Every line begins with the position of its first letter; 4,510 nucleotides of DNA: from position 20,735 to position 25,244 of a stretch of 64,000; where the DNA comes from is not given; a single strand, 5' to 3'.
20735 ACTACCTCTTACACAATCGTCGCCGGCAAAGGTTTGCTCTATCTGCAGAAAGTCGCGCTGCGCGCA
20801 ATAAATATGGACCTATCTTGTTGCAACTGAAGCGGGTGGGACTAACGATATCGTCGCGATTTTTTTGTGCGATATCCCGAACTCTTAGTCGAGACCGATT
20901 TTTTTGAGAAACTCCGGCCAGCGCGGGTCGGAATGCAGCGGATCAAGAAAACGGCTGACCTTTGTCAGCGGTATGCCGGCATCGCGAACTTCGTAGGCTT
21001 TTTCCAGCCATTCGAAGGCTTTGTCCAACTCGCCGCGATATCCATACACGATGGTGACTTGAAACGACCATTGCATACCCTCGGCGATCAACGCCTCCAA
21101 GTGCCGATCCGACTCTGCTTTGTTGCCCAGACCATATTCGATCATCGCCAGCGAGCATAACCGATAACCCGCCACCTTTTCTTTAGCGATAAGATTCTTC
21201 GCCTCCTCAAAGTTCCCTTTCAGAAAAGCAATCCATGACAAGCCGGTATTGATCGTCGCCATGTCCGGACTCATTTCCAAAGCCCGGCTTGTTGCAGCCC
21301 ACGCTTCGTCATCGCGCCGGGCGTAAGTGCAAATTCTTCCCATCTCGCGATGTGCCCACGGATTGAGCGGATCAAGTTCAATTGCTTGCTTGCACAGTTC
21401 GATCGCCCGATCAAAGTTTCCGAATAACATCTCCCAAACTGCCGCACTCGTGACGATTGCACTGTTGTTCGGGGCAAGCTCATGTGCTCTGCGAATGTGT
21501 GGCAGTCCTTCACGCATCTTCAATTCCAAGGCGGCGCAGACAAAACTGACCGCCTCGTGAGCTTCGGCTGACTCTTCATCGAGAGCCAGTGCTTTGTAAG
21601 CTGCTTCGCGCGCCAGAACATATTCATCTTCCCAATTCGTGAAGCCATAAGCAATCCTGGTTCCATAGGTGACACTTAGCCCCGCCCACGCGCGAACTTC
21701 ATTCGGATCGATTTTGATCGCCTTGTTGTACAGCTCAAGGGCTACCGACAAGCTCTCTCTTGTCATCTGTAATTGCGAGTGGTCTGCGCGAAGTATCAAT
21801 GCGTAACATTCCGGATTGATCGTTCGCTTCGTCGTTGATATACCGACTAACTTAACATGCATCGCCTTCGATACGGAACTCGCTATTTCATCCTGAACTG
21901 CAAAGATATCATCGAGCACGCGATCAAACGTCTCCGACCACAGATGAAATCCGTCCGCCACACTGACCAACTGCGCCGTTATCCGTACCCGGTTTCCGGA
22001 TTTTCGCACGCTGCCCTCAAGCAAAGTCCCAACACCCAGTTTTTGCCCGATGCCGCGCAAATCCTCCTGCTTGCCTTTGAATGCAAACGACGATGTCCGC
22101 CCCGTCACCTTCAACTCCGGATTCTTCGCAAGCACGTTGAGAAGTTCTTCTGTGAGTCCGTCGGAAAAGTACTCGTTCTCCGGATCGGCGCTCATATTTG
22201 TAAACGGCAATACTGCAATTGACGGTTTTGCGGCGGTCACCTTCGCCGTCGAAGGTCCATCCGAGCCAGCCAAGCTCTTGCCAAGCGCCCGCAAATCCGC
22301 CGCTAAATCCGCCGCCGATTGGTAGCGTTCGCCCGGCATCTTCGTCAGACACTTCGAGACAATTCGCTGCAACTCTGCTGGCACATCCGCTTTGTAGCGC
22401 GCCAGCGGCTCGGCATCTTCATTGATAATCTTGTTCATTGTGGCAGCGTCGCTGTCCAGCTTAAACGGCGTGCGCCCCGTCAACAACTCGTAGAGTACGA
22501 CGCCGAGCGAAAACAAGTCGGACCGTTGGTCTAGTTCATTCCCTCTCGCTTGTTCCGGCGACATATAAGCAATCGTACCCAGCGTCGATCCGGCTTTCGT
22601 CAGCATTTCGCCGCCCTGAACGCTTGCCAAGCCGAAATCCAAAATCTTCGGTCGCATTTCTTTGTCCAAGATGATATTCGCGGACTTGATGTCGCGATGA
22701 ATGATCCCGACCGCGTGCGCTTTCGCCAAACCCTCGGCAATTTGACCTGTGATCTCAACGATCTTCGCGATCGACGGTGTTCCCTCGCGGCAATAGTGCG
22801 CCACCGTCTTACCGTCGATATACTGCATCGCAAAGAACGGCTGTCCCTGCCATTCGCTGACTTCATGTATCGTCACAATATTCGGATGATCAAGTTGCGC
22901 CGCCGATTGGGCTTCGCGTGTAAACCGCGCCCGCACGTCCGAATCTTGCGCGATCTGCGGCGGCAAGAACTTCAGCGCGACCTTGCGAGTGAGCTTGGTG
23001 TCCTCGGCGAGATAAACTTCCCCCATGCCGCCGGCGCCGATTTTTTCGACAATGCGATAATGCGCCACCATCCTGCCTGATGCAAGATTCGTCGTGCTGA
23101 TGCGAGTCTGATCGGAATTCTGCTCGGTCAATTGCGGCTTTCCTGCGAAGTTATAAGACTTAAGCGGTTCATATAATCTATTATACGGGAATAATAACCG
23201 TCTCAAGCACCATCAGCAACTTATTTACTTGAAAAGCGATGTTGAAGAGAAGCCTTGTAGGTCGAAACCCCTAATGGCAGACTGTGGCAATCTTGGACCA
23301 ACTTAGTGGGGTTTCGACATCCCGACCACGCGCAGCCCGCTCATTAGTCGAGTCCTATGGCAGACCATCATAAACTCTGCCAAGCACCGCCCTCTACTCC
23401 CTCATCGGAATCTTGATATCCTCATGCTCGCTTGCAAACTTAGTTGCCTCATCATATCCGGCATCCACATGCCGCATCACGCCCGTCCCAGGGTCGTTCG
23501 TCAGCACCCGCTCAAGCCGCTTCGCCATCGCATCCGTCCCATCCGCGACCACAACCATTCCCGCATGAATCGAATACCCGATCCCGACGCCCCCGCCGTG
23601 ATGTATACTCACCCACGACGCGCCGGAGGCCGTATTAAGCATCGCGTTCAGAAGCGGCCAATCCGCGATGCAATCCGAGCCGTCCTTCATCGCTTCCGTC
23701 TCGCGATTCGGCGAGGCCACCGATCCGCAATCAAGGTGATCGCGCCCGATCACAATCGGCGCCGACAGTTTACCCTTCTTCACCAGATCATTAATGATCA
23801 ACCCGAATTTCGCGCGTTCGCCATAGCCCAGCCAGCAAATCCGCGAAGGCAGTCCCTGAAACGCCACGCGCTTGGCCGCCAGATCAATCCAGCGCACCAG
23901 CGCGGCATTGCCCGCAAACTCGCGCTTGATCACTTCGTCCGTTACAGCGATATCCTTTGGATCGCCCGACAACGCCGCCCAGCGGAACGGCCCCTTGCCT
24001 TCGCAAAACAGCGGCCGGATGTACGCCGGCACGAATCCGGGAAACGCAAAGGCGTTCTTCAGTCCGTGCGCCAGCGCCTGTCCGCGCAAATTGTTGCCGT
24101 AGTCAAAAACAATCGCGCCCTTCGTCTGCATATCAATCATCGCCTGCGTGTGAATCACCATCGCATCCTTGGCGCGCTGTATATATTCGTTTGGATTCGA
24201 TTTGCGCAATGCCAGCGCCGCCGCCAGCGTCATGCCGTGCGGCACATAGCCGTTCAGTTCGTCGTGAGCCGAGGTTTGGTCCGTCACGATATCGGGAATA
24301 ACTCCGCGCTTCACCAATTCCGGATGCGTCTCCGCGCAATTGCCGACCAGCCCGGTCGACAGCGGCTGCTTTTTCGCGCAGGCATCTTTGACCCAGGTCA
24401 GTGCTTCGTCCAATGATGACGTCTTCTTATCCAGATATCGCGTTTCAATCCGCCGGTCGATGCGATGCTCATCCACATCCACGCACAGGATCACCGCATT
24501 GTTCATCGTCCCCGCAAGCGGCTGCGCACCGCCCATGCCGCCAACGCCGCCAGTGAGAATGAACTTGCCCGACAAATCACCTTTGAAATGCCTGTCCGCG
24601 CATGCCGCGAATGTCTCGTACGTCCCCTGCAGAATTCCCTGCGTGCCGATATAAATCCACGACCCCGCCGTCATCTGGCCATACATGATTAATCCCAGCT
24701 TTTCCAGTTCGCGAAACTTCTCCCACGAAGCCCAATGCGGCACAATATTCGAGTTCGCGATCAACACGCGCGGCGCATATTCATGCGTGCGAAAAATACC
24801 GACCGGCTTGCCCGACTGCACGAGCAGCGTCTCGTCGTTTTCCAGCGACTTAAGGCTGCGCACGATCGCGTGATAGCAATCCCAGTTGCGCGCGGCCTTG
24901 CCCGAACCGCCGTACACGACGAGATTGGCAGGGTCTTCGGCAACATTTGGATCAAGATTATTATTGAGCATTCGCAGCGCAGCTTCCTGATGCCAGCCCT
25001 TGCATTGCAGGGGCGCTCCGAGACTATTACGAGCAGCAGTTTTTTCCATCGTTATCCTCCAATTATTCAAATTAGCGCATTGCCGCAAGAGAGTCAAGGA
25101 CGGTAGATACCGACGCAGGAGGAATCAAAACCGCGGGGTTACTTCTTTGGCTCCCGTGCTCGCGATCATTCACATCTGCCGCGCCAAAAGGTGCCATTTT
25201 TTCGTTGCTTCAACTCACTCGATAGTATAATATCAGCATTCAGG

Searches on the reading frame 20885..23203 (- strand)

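Call 16: search_protein_families(library=pfam, proteins=[window:20885-23203:-], max_evalue=0.001)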
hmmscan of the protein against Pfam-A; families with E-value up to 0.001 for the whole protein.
window:20885-23203:- (772 aa): 12 families
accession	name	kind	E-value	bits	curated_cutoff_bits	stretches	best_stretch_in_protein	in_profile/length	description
PF00069.31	Pkinase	-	1.2e-50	172.8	31.7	1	49-295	1-253/263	Protein kinase domain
PF07714.23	PK_Tyr_Ser-Thr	-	3.5e-38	131.8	23.1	1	51-294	3-249/258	Protein tyrosine and serine/threonine kinase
PF13414.12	TPR_11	-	5.5e-14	52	26.8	1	595-622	8-35/42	TPR repeat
PF14559.12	TPR_19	-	3.1e-12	47.1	25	1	595-634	5-44/68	Tetratricopeptide repeat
PF07719.23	TPR_2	-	5.9e-12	45.2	27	0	595-614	15-34/34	Tetratricopeptide repeat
PF00515.34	TPR_1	-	1.9e-09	37.4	27.8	0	595-612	15-32/34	Tetratricopeptide repeat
PF13431.12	TPR_17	-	2.6e-09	37.1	24.4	0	603-634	1-32/34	Tetratricopeptide repeat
PF13428.12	TPR_14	-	1.2e-08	35.2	23.5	0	588-624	8-44/44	Tetratricopeptide repeat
PF01636.29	APH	-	1.2e-07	32.2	23.2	0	54-165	4-110/239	Phosphotransferase enzyme family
PF13181.12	TPR_8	-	4.9e-06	26.7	25.7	0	595-612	15-32/34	Tetratricopeptide repeat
PF13424.12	TPR_12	-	0.00023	21.7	30.1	0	718-740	53-75/77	Tetratricopeptide repeat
PF03109.22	ABC1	-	0.00028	20.6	22.9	0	105-193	125-214/244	ABC1 atypical kinase-like domain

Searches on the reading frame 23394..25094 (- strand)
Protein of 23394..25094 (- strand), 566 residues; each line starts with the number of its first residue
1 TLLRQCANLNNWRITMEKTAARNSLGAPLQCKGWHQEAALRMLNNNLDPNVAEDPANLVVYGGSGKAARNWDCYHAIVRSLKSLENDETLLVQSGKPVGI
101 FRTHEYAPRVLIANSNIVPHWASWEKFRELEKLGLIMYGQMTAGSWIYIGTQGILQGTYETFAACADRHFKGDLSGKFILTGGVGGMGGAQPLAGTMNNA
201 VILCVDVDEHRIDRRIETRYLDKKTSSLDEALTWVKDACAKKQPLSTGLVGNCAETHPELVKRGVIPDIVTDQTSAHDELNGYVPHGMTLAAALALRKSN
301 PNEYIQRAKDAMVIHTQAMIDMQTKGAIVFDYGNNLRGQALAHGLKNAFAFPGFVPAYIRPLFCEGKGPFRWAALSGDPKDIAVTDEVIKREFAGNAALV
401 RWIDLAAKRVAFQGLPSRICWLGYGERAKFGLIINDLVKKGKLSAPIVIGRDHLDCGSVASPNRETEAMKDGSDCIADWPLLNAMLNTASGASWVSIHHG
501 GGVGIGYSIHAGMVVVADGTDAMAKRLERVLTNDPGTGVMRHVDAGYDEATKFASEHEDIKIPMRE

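Call 17: search_protein_families(library=pfam, proteins=[window:23394-25094:-], max_evalue=0.001)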
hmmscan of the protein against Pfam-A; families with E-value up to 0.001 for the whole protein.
window:23394-25094:- (566 aa): 3 families
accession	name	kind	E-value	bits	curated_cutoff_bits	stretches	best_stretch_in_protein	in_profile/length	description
PF17392.7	Urocanase_C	-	1.1e-93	312.6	23.6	1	361-555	1-195/196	Urocanase C-terminal domain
PF01175.24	Urocanase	-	2.4e-88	295.7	23.2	1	150-358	1-209/209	Urocanase Rossmann-like domain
PF17391.7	Urocanase_N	-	3.2e-60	202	23.2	1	26-147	6-127/127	Urocanase N-terminal domain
